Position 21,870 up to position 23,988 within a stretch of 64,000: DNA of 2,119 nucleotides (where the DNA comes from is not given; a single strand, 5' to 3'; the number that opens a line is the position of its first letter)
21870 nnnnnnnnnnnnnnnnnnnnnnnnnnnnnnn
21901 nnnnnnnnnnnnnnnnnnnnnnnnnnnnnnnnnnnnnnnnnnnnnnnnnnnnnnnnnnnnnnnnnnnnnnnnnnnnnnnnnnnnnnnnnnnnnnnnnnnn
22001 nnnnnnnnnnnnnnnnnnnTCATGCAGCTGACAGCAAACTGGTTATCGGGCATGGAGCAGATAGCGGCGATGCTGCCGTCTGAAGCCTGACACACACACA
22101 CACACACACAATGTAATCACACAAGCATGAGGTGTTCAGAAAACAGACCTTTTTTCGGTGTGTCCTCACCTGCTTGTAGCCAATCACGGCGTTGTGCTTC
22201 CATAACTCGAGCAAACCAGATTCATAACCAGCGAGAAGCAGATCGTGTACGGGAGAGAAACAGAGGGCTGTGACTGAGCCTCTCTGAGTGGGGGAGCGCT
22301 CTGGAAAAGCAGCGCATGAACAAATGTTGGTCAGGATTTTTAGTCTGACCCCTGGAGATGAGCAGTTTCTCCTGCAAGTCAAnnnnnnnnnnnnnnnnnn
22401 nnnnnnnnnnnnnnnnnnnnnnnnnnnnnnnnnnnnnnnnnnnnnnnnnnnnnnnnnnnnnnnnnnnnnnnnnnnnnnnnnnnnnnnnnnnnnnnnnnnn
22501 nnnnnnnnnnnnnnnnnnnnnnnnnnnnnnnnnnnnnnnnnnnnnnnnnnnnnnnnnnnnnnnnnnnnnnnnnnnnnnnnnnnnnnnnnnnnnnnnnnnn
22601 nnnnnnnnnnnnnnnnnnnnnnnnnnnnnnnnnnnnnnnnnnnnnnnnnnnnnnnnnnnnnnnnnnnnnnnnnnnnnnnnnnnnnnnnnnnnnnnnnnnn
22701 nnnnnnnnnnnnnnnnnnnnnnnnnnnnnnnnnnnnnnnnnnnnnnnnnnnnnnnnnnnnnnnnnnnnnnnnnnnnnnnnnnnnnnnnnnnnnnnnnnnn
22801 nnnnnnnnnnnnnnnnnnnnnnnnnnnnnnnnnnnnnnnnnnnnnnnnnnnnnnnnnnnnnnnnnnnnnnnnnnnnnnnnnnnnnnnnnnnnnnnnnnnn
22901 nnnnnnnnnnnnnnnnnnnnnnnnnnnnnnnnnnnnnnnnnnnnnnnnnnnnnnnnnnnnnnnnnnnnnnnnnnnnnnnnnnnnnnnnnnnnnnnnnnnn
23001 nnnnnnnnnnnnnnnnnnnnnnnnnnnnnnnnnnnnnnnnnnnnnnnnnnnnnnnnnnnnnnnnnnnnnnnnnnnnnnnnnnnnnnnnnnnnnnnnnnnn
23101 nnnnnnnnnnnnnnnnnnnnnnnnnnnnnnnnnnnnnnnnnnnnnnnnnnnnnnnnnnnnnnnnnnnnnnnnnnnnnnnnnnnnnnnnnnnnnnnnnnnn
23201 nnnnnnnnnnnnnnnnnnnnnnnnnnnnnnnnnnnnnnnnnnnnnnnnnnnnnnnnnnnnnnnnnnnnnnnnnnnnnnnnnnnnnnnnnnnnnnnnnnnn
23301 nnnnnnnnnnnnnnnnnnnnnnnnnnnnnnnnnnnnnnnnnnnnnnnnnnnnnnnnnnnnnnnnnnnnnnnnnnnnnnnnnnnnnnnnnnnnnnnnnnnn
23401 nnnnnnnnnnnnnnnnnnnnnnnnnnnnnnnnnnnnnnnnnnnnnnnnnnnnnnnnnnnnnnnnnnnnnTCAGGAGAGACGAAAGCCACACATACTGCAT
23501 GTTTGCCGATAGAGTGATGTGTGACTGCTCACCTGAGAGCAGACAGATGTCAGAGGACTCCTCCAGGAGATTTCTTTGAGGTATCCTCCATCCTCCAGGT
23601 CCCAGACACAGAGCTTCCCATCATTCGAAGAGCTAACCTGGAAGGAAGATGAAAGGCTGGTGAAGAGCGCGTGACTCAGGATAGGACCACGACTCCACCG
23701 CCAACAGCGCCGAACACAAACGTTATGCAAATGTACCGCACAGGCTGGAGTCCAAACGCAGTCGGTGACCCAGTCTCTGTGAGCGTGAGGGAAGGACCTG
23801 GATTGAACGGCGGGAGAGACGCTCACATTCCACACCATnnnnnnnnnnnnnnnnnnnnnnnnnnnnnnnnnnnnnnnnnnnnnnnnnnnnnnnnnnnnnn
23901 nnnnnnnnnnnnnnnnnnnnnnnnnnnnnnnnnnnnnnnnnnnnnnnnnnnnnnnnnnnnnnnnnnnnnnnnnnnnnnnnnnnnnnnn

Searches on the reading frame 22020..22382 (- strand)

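Call 32: search_protein_families(library=pfam, max_evalue=0.01, proteins=[window:22020-22382:-])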
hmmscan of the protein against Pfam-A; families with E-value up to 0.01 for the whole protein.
window:22020-22382:- (120 aa): 5 families
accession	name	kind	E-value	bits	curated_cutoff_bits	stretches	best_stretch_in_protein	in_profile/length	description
PF23410.3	Beta-prop_VPS8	-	0.00026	20.5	28.9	1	31-64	63-96/358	Vps8 beta-propeller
PF24807.1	WD40_CDC20-Fz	-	0.00059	19.7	200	1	32-85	49-102/292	CDC20/Fizzy WD40 domain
PF00400.38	WD40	-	0.0015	19.4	27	0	35-61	12-38/39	WD domain, G-beta repeat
PF25173.1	Beta-prop_WDR3_1st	-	0.0027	17.8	154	1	32-84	27-79/184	WDR3 first beta-propeller domain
PF23383.1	Beta-prop_IFT140_1st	-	0.0092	15.2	27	0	32-87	58-113/406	IFT140 first beta-propeller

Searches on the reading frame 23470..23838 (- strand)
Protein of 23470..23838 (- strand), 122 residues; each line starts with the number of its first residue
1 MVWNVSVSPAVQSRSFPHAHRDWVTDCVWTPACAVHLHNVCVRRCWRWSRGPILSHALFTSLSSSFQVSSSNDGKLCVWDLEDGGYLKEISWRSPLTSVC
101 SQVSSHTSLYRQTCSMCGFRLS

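Call 32: search_protein_families(library=pfam, max_evalue=0.01, proteins=[window:23470-23838:-])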
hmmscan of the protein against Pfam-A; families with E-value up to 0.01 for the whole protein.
window:23470-23838:- (122 aa): 3 families
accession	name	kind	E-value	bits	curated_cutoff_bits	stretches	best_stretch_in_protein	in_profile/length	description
PF25047.1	Beta-prop_TEP1_2nd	-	1.9e-07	31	89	1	1-31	115-146/255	TEP-1 second beta-propeller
PF24817.1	WD40_WDHD1_1st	-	0.0012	18.6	109.9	1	51-102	129-178/291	WDHD1 first WD40 domain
PF25391.1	WD40_Gbeta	-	0.0081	15.6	150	0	56-105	59-108/340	G protein beta WD-40 repeat protein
